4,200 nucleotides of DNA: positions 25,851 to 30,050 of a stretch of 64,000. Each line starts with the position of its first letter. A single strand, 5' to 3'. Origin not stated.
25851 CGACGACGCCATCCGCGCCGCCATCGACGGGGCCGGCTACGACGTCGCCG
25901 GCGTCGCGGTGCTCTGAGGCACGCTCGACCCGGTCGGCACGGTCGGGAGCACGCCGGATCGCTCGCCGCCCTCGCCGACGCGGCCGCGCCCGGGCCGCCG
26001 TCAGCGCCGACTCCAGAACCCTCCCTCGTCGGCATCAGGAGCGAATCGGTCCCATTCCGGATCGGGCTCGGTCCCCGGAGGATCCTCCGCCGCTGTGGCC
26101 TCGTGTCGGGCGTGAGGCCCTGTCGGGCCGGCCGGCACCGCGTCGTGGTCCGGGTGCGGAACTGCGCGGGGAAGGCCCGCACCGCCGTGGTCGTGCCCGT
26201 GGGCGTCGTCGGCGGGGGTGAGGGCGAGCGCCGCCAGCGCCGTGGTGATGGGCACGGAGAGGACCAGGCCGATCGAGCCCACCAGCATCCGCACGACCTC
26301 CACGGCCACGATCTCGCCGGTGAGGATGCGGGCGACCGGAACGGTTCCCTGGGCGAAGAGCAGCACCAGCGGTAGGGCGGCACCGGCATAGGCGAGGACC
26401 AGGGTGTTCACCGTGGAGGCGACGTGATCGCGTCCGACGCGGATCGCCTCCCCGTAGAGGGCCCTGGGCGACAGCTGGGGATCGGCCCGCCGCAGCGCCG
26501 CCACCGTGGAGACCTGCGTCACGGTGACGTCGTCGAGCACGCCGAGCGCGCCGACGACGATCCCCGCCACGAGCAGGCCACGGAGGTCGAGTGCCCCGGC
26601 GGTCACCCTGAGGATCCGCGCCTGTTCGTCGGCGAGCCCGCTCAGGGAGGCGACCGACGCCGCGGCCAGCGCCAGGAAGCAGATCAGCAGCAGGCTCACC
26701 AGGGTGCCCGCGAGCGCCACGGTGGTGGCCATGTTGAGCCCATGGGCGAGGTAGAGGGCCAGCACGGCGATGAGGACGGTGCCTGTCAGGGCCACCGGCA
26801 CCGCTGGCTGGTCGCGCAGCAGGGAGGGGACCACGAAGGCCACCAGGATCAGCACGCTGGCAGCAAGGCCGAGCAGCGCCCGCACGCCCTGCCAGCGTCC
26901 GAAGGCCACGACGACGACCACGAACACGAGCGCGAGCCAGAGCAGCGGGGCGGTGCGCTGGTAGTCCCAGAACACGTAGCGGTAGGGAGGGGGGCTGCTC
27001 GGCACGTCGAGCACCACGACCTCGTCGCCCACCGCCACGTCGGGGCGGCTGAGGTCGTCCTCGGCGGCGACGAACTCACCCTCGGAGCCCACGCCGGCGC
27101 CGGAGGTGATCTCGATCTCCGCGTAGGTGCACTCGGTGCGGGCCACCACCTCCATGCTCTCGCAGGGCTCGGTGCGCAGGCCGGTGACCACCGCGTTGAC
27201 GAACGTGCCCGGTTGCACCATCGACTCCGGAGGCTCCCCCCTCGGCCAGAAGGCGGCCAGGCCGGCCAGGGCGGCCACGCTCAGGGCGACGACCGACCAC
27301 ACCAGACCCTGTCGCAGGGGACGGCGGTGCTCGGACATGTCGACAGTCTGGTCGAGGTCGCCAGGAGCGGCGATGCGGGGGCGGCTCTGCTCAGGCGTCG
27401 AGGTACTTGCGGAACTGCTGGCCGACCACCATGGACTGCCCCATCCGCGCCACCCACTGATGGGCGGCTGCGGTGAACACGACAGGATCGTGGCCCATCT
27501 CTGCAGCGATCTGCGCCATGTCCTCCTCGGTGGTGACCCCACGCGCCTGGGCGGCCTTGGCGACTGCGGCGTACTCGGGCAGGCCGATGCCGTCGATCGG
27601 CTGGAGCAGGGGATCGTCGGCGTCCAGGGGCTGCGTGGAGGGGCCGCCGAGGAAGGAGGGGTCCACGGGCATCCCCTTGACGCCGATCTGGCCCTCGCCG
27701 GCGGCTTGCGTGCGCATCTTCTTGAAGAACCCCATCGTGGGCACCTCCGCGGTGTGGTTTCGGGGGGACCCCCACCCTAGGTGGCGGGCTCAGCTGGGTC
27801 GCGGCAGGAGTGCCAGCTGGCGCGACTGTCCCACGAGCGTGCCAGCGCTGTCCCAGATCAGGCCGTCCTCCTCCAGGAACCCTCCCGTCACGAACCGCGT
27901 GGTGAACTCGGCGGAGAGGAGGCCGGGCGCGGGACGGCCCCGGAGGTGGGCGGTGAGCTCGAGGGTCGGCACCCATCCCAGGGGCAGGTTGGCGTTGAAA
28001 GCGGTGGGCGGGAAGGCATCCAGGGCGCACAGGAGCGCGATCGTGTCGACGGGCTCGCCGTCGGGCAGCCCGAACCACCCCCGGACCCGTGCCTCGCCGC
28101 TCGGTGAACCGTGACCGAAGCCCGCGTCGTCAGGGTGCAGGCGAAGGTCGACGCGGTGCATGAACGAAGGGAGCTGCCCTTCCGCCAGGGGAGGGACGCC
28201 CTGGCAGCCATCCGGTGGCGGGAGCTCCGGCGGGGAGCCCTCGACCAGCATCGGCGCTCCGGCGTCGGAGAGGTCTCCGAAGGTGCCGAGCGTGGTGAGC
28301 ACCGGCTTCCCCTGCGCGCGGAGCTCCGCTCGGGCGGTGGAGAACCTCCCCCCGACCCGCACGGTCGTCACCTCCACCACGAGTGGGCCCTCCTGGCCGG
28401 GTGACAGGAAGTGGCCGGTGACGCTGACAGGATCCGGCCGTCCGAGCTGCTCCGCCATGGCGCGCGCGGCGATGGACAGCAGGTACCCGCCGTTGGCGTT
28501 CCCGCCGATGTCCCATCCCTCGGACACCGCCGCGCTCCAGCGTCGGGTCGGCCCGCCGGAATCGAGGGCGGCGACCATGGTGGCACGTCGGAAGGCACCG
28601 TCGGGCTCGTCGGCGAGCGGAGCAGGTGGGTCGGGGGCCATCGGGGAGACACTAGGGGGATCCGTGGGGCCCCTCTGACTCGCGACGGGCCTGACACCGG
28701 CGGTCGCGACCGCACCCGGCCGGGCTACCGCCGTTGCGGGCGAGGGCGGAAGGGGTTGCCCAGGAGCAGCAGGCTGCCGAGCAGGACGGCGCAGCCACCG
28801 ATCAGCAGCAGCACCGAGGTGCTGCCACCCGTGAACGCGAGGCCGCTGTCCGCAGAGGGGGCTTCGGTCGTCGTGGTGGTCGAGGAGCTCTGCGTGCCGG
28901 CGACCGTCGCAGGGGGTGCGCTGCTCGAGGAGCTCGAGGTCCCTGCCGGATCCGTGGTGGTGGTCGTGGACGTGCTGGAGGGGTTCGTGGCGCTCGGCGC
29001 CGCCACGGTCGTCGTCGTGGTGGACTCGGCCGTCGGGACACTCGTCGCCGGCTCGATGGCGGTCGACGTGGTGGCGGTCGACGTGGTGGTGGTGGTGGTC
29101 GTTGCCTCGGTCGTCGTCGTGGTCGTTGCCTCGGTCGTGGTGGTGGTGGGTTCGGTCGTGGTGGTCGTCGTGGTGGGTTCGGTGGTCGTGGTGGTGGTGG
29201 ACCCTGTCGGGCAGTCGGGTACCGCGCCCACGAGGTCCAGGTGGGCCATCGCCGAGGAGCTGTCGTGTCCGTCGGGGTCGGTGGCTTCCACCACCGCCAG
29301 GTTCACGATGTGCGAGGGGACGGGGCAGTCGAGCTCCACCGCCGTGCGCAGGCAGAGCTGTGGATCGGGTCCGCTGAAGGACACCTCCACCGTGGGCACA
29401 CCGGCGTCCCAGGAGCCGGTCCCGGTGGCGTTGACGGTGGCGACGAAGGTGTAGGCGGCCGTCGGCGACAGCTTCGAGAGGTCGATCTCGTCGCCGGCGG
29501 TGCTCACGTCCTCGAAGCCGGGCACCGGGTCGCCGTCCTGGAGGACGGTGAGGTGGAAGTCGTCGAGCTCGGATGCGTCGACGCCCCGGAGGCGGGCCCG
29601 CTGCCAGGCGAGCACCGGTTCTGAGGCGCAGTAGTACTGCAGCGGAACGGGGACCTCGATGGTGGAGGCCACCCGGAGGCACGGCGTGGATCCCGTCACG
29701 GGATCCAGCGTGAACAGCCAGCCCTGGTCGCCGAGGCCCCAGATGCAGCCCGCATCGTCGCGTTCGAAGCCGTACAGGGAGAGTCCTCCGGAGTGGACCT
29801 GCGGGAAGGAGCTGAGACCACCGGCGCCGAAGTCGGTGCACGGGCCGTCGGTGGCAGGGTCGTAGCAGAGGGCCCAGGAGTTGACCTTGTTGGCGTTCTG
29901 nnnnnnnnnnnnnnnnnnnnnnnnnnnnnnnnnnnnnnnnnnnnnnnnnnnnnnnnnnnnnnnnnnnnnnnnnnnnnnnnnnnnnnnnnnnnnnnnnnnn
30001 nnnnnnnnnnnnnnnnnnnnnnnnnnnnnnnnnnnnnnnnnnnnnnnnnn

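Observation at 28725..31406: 893-aa LAFTG-anchored surface protein with Thr-rich stalk encoded by a slippage-prone codon repeat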

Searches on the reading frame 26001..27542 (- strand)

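Call 19: search_protein_families(library=pfam, proteins=[window:26001-27542:-], max_evalue=0.001)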
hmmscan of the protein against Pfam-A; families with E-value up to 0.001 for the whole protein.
window:26001-27542:- (513 aa): 1 family
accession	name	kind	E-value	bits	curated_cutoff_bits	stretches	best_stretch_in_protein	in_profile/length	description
PF07907.16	YibE_F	-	2.2e-70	237.4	27.2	1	200-438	1-240/241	YibE/F-like protein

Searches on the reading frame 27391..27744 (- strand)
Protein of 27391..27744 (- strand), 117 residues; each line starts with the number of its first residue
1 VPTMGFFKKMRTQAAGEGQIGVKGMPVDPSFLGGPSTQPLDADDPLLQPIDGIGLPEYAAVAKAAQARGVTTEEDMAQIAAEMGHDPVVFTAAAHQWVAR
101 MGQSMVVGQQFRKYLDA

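Call 19: search_protein_families(library=pfam, proteins=[window:27391-27744:-], max_evalue=0.001)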
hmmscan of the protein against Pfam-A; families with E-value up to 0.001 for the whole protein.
window:27391-27744:- (117 aa): 0 families

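Call 69: search_protein_families(library=ncbifam, proteins=[window:27391-27744:-], max_evalue=0.1)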
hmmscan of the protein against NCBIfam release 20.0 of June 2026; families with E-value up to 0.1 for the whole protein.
window:27391-27744:- (117 aa): 1 family
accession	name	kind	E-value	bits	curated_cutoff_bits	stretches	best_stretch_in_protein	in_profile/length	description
TIGR01645.1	half-pint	subfamily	0.065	12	443.95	1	43-107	281-344/607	poly-U binding splicing factor, half-pint family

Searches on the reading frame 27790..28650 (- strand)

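Call 19: search_protein_families(library=pfam, proteins=[window:27790-28650:-], max_evalue=0.001)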
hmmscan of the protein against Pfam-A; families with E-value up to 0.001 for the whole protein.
window:27790-28650:- (286 aa): 3 families
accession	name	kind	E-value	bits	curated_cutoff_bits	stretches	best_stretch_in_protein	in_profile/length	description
PF20789.3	4HBT_3C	-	5.5e-28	98.3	24.1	1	146-281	1-139/140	Acyl-CoA thioesterase C-terminal domain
PF13622.12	4HBT_3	-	6.9e-21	74.7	24.3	1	43-125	2-83/83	Acyl-CoA thioesterase N-terminal domain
PF03061.28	4HBT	-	0.00032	21.4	20.6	0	49-115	1-75/79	Thioesterase superfamily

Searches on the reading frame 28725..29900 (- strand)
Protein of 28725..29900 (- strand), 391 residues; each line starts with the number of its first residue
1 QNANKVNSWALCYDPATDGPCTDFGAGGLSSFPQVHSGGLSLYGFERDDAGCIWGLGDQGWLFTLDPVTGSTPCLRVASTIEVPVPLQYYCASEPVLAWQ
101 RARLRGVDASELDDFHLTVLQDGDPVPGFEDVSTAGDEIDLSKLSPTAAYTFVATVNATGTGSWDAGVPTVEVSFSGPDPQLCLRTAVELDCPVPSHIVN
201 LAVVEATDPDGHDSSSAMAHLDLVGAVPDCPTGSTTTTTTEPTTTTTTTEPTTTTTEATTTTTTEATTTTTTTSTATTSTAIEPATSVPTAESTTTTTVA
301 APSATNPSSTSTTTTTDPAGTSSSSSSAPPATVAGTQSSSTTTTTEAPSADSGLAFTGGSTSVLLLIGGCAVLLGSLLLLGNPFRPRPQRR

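Call 70: find_related_loci(query=window:28725-29900:-, collection=metagenome_contigs, flank=1500)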
Query window:28725-29900:- (391 aa) in metagenome_contigs; peptide patterns used: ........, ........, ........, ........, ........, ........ (x = any residue, [..] = any of these).
600 stretches matched a pattern, but none encodes a relative of the query by tblastn (E <= 1e-3).
